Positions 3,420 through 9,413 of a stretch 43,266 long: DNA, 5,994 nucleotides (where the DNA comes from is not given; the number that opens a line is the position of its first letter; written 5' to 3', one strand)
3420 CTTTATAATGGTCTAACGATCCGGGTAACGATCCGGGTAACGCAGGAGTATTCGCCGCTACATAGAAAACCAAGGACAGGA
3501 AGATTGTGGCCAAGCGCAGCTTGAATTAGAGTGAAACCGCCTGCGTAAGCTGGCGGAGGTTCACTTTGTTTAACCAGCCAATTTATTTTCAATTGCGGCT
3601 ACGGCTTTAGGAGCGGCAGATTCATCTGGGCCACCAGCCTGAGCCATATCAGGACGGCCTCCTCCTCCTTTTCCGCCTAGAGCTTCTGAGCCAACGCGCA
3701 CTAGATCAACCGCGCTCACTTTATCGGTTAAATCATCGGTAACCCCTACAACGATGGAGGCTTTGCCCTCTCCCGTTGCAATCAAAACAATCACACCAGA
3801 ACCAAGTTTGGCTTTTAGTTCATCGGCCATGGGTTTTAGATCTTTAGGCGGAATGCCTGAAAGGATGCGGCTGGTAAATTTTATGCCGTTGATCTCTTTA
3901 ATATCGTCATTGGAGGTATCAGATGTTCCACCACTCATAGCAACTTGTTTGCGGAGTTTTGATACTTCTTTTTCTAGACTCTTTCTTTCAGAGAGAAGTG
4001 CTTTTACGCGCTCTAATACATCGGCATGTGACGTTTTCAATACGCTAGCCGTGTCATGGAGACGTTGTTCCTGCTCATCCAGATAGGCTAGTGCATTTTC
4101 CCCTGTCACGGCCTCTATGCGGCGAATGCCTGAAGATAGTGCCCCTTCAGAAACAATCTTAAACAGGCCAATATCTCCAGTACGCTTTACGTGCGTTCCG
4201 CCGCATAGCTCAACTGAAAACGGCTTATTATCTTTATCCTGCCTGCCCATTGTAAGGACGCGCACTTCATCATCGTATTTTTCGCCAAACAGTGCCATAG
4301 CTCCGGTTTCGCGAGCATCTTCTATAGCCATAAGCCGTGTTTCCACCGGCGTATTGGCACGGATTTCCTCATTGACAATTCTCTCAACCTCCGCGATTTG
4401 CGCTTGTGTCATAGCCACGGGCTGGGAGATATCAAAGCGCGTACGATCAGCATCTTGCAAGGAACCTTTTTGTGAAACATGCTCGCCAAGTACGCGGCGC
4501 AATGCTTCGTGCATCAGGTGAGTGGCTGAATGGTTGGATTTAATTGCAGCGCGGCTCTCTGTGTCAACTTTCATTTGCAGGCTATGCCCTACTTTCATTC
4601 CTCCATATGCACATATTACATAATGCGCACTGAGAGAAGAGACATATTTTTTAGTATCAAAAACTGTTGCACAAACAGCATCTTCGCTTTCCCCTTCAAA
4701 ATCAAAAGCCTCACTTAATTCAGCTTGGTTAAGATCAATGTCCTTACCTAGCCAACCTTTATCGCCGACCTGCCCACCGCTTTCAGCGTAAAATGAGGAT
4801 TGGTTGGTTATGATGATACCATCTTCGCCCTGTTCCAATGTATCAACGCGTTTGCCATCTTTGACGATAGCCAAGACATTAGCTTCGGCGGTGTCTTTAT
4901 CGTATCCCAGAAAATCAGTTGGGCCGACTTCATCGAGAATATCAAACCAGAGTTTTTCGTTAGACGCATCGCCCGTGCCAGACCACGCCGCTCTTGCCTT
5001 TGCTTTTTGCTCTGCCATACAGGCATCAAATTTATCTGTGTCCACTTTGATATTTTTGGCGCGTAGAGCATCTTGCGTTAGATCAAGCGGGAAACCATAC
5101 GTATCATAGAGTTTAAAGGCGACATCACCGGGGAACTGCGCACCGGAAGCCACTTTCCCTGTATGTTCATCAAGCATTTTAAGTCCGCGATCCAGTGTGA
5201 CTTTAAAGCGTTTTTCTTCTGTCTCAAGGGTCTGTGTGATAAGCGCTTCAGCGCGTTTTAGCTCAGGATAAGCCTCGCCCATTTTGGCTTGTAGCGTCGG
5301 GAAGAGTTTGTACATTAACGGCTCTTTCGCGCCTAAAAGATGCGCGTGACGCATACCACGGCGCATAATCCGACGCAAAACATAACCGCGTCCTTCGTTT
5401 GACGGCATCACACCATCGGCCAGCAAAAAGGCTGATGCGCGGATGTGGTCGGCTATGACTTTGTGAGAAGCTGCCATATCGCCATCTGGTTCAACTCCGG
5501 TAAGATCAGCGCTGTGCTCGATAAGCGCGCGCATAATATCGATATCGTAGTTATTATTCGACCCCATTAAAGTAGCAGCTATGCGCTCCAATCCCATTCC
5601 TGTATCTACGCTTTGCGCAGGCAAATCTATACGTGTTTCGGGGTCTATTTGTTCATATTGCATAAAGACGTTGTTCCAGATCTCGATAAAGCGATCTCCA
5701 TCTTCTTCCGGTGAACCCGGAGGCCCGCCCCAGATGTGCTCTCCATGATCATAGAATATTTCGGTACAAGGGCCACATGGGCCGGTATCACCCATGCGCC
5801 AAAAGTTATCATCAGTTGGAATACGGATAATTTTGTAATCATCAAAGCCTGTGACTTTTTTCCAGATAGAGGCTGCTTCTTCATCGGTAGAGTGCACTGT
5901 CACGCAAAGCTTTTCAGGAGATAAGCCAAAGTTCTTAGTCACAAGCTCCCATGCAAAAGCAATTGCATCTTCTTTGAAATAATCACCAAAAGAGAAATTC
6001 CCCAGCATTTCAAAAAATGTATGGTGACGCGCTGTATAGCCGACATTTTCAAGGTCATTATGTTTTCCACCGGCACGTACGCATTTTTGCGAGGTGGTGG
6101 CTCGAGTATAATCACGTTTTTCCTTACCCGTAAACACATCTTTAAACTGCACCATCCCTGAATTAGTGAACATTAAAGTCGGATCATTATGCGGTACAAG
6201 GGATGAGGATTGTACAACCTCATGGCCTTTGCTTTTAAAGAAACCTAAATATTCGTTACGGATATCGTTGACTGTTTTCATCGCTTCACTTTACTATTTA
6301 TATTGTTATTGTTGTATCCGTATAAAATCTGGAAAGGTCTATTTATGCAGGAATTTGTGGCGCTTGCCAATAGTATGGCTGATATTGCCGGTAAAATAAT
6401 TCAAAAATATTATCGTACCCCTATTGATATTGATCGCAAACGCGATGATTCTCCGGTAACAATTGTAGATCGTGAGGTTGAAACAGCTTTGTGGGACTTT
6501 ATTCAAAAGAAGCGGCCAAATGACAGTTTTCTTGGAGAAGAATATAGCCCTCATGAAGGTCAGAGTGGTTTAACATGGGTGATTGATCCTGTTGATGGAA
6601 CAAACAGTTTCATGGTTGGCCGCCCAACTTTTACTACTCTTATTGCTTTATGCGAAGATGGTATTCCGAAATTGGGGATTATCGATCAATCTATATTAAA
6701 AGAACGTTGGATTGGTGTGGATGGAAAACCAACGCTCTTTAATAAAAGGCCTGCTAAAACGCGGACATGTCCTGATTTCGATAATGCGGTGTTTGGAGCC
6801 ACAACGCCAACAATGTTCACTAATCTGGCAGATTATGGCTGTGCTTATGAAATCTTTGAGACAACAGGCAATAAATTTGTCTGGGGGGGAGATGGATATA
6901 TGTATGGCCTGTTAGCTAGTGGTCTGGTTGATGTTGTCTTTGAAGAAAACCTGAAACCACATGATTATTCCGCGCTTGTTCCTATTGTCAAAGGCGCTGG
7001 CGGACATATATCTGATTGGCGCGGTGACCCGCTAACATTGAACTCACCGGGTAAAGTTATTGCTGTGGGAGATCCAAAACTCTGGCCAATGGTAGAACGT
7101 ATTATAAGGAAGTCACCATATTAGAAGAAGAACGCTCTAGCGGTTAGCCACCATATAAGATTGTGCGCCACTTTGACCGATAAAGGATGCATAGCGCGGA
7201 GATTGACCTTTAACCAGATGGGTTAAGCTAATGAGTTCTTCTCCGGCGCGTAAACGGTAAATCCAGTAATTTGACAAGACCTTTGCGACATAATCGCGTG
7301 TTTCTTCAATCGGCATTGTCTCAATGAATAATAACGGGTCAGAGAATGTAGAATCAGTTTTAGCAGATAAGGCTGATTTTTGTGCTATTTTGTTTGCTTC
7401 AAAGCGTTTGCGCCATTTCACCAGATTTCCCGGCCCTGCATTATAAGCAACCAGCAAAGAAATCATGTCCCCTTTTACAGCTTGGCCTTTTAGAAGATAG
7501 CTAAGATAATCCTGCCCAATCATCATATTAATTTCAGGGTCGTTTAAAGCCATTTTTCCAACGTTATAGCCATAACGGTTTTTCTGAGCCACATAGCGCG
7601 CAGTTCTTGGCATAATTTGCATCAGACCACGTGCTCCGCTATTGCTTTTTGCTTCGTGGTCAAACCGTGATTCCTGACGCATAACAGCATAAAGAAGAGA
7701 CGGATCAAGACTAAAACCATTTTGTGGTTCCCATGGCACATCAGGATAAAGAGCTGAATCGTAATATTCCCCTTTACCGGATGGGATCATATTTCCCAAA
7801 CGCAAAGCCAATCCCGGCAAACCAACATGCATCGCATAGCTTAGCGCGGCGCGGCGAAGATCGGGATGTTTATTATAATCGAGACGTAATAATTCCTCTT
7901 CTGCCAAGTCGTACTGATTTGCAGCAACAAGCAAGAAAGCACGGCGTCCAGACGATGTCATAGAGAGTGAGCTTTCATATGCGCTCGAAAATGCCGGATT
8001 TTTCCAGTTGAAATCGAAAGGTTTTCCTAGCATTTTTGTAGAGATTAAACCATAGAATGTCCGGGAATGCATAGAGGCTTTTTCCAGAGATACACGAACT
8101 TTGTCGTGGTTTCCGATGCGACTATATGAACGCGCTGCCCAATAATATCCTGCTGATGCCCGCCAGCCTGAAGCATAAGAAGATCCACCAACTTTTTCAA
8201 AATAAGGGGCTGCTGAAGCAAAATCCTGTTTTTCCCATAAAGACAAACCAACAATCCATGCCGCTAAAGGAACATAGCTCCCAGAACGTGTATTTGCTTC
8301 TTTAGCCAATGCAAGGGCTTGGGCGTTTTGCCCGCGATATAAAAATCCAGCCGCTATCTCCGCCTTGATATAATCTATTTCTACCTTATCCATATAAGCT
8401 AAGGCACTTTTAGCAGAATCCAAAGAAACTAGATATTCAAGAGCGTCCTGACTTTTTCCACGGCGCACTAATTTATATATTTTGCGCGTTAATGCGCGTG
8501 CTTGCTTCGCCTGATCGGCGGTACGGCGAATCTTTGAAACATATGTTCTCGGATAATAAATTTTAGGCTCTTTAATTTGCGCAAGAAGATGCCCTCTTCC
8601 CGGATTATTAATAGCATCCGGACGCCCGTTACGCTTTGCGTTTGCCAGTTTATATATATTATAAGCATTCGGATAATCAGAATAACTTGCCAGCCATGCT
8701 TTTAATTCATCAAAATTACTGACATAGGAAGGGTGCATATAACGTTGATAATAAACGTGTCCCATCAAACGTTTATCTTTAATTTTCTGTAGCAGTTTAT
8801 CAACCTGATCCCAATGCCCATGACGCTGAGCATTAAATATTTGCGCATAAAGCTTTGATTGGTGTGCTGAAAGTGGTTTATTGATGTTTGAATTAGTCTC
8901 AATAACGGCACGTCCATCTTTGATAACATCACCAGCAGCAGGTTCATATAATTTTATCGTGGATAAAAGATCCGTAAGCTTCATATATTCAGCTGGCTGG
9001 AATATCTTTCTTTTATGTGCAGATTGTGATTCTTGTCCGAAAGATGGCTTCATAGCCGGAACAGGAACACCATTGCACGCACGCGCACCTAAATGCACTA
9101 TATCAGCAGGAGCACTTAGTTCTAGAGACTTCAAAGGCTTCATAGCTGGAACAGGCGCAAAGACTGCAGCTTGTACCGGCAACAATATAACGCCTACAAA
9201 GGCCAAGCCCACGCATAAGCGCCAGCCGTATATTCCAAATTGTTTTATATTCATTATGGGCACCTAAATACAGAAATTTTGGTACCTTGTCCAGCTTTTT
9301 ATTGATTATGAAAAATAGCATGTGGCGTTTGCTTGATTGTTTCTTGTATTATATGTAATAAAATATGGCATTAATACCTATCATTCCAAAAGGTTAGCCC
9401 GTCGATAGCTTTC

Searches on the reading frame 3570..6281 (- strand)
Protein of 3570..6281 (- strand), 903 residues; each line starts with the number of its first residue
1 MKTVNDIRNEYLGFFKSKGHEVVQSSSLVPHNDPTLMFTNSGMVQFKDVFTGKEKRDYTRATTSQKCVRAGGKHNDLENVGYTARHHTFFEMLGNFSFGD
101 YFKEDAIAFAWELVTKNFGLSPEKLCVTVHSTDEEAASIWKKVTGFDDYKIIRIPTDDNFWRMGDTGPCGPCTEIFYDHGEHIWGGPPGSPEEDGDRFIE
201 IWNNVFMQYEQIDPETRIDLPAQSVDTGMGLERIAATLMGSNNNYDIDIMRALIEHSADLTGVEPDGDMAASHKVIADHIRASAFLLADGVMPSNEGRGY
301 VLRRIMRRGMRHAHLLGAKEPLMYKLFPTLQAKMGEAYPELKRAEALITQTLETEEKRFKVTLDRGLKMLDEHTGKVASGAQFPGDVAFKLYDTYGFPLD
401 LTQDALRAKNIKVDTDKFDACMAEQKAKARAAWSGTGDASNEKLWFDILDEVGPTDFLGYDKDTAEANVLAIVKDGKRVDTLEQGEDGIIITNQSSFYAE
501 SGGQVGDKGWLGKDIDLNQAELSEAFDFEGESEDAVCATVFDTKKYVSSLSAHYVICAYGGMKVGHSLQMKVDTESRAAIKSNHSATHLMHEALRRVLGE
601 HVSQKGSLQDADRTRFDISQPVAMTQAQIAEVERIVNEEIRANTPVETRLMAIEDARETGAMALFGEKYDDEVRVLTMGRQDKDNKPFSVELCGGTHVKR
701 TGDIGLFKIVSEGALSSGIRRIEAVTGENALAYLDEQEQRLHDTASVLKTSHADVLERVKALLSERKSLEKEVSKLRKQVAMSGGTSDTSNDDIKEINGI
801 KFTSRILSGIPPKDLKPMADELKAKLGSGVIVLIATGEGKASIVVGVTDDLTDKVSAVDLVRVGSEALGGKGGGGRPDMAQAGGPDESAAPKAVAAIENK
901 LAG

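Call 47: search_protein_families(library=pfam, proteins=[window:3570-6281:-], max_evalue=0.00001)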
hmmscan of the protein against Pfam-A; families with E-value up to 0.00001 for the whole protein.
window:3570-6281:- (903 aa): 3 families
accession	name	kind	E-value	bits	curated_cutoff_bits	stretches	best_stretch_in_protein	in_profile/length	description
PF01411.24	tRNA-synt_2c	-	7.3e-206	685.4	30.3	1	6-573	1-549/552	tRNA synthetases class II (A)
PF02272.25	DHHA1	-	6.5e-16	59.1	25.9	1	806-901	8-100/102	DHHA1 domain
PF07973.19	tRNA_SAD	-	2e-15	56.9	24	1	673-723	1-44/44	Threonyl and Alanyl tRNA synthetase second additional domain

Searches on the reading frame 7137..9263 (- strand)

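Call 47: search_protein_families(library=pfam, proteins=[window:7137-9263:-], max_evalue=0.00001)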
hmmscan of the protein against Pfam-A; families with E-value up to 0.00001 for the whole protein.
window:7137-9263:- (708 aa): 1 family
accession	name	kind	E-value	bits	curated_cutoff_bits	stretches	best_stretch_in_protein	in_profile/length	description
PF01464.25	SLT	-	1.7e-26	92.5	21.3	1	515-626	8-113/117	Transglycosylase SLT domain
